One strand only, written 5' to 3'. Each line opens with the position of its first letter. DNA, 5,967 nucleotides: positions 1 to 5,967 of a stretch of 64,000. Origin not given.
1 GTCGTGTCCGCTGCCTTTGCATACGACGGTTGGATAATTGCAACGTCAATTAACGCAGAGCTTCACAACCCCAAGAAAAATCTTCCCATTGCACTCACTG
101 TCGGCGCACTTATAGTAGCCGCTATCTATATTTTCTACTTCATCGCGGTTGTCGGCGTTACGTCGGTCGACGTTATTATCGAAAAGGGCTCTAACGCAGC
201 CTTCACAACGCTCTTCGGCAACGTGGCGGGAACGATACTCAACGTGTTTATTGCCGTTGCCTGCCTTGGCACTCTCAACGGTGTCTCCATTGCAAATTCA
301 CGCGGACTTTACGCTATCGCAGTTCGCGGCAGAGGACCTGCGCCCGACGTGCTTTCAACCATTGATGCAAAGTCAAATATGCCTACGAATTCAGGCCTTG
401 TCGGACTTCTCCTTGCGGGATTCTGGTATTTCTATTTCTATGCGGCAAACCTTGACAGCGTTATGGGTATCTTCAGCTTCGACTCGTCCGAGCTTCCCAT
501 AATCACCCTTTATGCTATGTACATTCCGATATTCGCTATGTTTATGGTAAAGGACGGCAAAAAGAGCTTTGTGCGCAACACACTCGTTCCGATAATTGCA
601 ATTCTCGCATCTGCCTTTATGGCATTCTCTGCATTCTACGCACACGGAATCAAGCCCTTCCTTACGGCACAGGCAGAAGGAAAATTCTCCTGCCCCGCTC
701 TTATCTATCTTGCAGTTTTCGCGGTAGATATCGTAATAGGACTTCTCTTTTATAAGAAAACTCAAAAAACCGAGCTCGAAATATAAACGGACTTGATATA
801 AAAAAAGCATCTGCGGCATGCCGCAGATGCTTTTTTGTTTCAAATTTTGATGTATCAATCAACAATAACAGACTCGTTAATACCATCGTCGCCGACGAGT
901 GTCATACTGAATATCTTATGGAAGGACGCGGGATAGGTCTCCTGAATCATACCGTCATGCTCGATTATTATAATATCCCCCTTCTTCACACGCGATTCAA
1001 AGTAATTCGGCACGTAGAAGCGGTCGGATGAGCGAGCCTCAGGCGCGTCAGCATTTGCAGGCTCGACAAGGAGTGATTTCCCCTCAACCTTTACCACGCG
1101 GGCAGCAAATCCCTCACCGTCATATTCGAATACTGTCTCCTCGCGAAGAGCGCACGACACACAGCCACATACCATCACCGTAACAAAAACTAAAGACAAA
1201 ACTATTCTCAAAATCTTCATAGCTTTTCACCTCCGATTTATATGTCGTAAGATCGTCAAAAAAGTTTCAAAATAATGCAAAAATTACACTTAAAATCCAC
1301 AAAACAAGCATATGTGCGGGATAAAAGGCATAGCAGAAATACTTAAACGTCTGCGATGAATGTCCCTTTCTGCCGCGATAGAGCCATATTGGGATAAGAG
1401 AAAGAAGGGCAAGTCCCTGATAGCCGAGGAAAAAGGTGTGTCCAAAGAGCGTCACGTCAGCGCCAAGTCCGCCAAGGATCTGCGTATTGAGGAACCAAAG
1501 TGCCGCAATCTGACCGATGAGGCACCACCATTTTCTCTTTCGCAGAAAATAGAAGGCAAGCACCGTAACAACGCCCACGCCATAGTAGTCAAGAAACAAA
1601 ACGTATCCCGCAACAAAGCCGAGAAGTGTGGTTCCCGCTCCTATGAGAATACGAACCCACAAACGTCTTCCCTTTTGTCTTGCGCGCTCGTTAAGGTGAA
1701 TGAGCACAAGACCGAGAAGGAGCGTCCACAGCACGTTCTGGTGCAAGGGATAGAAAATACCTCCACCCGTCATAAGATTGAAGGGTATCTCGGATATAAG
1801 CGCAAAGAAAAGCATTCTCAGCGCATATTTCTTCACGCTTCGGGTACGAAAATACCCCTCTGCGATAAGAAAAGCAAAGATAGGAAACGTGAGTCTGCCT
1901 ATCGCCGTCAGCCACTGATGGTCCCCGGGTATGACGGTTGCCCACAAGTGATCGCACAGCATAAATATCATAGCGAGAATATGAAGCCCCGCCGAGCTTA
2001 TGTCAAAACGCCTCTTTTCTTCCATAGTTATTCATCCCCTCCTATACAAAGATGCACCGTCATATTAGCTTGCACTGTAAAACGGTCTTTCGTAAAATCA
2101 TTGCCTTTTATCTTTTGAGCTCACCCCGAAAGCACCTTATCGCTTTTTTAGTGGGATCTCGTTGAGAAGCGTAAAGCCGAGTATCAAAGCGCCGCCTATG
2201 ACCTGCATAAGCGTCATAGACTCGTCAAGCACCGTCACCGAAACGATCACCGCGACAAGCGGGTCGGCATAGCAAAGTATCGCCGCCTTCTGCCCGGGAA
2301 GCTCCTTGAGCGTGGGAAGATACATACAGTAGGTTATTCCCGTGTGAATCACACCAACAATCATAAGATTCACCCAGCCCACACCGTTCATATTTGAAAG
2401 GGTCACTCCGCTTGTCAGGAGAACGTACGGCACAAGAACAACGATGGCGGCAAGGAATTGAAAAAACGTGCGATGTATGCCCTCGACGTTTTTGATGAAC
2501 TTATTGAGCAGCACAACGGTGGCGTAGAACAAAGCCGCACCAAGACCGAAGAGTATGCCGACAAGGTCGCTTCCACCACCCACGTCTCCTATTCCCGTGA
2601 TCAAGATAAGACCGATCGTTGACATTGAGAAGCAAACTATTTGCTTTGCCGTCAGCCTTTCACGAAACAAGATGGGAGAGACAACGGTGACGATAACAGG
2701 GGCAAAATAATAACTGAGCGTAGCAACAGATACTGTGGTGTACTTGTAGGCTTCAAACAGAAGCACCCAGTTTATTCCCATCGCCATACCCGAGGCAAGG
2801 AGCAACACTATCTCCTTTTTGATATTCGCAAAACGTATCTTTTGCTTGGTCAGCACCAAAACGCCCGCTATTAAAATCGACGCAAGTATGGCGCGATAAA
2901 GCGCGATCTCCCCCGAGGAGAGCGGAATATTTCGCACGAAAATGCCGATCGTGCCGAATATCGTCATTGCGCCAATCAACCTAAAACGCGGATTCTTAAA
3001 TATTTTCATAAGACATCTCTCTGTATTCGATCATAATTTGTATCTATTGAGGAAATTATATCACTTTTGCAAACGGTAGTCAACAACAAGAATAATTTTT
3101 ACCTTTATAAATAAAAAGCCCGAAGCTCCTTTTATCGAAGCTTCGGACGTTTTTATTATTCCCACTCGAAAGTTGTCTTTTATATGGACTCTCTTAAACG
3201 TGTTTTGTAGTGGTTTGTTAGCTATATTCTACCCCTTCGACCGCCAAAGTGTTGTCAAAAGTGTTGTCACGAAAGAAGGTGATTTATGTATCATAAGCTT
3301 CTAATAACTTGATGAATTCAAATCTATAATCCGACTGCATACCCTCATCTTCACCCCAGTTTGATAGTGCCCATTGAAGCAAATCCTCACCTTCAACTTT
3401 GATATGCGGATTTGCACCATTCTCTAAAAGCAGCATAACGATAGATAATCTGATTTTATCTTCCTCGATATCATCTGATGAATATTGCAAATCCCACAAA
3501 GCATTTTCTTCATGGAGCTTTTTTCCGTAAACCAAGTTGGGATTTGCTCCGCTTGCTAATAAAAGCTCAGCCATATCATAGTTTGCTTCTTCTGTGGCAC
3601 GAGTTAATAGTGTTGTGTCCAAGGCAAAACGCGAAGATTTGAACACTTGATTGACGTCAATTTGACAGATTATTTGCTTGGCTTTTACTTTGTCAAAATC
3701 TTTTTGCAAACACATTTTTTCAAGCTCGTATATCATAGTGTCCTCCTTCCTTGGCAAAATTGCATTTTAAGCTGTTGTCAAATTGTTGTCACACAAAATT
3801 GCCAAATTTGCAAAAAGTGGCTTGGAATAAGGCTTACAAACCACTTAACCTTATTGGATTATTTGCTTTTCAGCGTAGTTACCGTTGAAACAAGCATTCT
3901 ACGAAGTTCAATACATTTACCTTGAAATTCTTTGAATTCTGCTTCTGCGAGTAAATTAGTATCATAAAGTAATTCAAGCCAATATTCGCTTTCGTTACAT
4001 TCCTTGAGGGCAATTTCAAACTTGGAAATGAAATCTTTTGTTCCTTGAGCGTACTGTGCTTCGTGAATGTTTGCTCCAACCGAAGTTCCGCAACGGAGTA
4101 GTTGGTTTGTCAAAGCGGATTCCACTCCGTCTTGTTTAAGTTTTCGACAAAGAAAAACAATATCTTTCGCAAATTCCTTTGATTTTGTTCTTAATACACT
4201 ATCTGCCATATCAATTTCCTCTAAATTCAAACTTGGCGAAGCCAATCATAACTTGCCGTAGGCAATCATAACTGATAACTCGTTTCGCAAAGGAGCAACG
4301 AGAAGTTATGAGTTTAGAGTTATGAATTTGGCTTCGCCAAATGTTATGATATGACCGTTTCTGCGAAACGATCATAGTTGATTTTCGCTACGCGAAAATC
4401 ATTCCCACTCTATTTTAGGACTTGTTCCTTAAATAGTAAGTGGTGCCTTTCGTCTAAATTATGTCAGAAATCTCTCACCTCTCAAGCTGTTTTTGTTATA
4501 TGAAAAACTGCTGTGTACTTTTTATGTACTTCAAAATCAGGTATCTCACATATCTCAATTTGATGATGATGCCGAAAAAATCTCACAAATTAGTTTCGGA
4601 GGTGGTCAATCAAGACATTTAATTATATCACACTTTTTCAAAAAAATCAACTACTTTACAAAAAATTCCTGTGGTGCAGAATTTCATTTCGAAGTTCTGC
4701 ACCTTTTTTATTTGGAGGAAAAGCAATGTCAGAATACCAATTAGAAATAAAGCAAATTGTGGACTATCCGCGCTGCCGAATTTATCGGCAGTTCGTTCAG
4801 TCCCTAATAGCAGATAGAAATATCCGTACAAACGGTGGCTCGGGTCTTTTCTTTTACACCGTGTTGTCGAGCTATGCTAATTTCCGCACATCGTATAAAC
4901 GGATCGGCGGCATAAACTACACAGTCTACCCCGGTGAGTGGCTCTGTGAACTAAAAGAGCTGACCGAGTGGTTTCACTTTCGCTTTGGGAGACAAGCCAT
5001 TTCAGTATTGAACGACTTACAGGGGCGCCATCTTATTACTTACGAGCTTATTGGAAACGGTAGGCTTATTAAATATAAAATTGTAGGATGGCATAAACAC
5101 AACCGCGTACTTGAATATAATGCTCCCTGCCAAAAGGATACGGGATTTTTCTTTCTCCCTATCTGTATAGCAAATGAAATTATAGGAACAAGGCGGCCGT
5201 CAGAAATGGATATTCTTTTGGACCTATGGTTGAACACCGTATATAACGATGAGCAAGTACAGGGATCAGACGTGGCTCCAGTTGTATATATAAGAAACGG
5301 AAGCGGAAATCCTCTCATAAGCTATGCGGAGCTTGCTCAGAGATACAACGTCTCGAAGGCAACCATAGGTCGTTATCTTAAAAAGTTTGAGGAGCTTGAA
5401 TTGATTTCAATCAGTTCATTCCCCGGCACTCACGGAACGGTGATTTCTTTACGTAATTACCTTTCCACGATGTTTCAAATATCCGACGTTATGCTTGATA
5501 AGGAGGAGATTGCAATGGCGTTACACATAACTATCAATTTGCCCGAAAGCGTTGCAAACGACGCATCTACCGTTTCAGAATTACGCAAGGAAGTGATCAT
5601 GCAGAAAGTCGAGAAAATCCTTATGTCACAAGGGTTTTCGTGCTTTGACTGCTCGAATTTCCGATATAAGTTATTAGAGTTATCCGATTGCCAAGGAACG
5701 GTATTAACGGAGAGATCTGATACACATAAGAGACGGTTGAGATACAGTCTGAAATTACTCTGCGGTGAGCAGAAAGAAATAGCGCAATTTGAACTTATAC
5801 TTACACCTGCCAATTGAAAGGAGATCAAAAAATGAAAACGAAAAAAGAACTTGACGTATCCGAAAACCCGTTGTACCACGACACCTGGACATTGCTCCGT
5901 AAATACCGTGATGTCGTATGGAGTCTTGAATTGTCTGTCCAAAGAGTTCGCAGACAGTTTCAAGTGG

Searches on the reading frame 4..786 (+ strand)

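Call 31: search_protein_families(library=pfam, proteins=[window:4-786:+], max_evalue=0.001)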
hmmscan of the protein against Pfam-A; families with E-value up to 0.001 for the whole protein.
window:4-786:+ (260 aa): 2 families
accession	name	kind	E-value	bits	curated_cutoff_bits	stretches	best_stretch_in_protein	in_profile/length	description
PF13520.12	AA_permease_2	-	3e-18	66.4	27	1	3-213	197-407/427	Amino acid permease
PF00324.27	AA_permease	-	2.8e-12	46.5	24.6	1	2-249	200-459/470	Amino acid permease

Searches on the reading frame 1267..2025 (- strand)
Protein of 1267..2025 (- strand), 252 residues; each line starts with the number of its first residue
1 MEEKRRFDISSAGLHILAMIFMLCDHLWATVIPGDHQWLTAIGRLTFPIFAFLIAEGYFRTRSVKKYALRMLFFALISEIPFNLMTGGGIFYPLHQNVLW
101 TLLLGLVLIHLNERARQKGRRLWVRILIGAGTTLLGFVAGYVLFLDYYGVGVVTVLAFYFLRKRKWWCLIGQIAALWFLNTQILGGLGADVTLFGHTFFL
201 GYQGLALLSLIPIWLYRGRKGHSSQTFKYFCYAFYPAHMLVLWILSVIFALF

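Call 31: search_protein_families(library=pfam, proteins=[window:1267-2025:-], max_evalue=0.001)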
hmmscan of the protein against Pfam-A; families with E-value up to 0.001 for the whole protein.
window:1267-2025:- (252 aa): 1 family
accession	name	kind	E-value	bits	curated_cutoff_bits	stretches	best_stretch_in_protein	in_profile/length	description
PF05857.17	TraX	-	1.3e-41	143.4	25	1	12-246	3-217/217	TraX protein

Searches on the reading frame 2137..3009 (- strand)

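Call 31: search_protein_families(library=pfam, proteins=[window:2137-3009:-], max_evalue=0.001)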
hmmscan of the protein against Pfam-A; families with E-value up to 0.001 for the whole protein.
window:2137-3009:- (290 aa): 1 family
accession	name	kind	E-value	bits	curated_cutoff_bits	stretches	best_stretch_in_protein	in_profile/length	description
PF00892.27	EamA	-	8.4e-36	123.7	28.2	2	150-282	2-132/135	EamA-like transporter family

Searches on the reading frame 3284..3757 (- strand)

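Call 31: search_protein_families(library=pfam, proteins=[window:3284-3757:-], max_evalue=0.001)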
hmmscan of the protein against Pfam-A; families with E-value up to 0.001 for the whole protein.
window:3284-3757:- (157 aa): 3 families
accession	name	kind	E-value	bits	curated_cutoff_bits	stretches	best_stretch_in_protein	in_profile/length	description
PF00023.36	Ank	-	2e-06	28.2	21.1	0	49-75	4-30/33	Ankyrin repeat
PF12796.13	Ank_2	-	0.00014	22.8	27.3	0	46-75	59-88/90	Ankyrin repeats (3 copies)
PF13637.12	Ank_4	-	0.0002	22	22.7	0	103-133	9-40/50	Ankyrin repeats (many copies)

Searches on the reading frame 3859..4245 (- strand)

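Call 31: search_protein_families(library=pfam, proteins=[window:3859-4245:-], max_evalue=0.001)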
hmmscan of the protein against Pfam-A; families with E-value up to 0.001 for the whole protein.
window:3859-4245:- (128 aa): 1 family
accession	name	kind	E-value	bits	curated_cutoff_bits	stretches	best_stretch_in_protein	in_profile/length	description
PF05635.17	23S_rRNA_IVP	-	3.5e-27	95.2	33.8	1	19-119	6-105/106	23S rRNA-intervening sequence protein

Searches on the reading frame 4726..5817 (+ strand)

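Call 31: search_protein_families(library=pfam, proteins=[window:4726-5817:+], max_evalue=0.001)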
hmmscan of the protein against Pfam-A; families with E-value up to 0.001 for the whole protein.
window:4726-5817:+ (363 aa): 2 families
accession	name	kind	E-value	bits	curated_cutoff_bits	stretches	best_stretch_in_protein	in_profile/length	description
PF13412.12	HTH_24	-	1.2e-05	25.3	21.9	1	195-227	15-47/48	Winged helix-turn-helix DNA-binding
PF08279.18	HTH_11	-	0.0001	22.6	25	1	194-227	13-44/55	HTH domain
